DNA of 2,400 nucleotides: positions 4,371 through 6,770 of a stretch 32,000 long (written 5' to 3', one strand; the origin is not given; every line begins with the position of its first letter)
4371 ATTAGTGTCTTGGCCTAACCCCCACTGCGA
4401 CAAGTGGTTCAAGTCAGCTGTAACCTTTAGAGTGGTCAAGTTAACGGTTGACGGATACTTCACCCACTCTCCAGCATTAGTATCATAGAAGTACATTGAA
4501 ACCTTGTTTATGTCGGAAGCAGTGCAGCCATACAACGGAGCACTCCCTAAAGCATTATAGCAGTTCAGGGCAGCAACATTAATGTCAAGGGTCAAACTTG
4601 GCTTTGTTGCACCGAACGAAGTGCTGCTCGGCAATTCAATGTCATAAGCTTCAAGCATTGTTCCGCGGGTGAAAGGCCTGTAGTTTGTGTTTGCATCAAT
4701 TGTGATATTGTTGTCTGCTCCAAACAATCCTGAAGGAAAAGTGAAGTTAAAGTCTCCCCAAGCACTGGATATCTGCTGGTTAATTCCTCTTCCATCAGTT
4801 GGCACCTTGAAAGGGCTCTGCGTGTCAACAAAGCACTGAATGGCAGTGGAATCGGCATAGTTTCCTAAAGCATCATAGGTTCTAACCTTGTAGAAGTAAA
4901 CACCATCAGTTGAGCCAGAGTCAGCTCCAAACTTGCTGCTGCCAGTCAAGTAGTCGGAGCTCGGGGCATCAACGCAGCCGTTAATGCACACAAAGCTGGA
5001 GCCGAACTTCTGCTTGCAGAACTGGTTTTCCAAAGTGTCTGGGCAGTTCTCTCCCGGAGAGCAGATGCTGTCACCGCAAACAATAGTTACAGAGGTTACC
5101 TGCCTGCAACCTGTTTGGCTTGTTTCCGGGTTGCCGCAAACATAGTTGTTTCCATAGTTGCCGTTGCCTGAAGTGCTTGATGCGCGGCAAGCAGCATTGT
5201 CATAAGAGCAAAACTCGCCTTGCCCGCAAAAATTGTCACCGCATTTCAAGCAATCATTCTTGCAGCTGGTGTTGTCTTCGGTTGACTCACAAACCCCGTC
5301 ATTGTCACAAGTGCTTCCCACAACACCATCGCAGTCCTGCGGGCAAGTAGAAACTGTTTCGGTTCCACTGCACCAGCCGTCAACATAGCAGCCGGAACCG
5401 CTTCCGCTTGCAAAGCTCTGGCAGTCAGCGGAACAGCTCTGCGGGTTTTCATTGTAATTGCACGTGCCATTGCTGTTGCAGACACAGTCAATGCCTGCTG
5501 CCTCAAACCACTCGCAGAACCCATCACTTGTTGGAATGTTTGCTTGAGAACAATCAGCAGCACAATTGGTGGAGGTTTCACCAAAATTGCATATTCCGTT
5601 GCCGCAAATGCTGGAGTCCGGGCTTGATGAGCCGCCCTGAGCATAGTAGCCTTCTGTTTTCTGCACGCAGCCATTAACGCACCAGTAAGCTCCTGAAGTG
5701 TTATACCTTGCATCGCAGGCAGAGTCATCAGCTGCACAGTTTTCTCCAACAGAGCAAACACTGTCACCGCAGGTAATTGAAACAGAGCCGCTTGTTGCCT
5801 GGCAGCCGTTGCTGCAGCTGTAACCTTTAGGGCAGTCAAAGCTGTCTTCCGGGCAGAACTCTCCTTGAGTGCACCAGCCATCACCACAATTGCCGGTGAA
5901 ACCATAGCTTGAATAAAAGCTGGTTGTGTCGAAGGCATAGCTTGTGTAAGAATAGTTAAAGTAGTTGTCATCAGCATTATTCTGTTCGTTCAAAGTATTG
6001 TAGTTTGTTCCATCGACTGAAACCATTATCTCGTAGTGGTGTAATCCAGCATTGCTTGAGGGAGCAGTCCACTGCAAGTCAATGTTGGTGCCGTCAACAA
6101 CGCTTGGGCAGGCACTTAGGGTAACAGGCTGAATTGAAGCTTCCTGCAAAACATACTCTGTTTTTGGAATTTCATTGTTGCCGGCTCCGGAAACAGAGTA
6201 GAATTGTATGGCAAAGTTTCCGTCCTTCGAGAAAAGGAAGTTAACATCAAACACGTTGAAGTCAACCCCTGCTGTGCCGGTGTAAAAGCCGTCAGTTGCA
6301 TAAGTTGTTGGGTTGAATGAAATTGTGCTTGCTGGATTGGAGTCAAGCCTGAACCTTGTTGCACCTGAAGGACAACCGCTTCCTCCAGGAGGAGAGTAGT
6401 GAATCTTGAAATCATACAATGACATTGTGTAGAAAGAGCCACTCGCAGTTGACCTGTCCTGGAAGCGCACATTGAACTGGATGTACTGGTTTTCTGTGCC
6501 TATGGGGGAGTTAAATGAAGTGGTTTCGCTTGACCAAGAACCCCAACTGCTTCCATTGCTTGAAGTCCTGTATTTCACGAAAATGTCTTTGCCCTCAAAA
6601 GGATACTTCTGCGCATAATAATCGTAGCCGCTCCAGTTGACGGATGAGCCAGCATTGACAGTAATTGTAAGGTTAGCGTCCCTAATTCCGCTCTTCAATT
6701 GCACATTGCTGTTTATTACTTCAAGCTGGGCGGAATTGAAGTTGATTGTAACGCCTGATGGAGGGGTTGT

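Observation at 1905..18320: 16.4-kb single ORF encoding a 5,471-aa lectin-rich mosaic surface protein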

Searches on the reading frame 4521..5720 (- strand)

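Call 26: search_protein_families(library=pfam, proteins=[window:4521-5720:-], max_evalue=1)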
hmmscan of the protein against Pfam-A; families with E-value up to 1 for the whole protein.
window:4521-5720:- (400 aa): 1 family
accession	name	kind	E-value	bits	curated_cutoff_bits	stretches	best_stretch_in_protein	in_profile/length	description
PF19077.6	Big_13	-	0.0055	17.6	27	1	260-300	62-102/102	Bacterial Ig-like domain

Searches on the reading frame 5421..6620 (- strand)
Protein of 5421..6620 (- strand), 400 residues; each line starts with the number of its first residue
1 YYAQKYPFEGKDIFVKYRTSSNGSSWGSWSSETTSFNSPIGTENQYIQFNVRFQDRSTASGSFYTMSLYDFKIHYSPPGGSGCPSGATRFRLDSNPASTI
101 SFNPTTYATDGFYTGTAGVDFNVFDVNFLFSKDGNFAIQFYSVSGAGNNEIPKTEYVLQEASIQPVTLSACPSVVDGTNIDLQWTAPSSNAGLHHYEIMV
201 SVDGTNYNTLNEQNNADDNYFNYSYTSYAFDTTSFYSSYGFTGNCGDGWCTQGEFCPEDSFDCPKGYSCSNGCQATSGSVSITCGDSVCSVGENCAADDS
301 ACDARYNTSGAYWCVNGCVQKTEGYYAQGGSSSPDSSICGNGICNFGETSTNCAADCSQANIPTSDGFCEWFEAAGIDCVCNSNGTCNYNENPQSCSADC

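Call 26: search_protein_families(library=pfam, proteins=[window:5421-6620:-], max_evalue=1)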
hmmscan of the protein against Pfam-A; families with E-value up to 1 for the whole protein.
window:5421-6620:- (400 aa): 3 families
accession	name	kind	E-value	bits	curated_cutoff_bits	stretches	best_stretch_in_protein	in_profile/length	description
PF22633.2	F5_F8_type_C_2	-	0.0037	18.3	27.8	1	179-220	34-76/91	NedA-like, galactose-binding domain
PF00754.31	F5_F8_type_C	-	0.0082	16.7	28.2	1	178-218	48-91/127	F5/8 type C domain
PF00041.27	fn3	-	0.08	13.6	25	1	175-213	11-46/84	Fibronectin type III domain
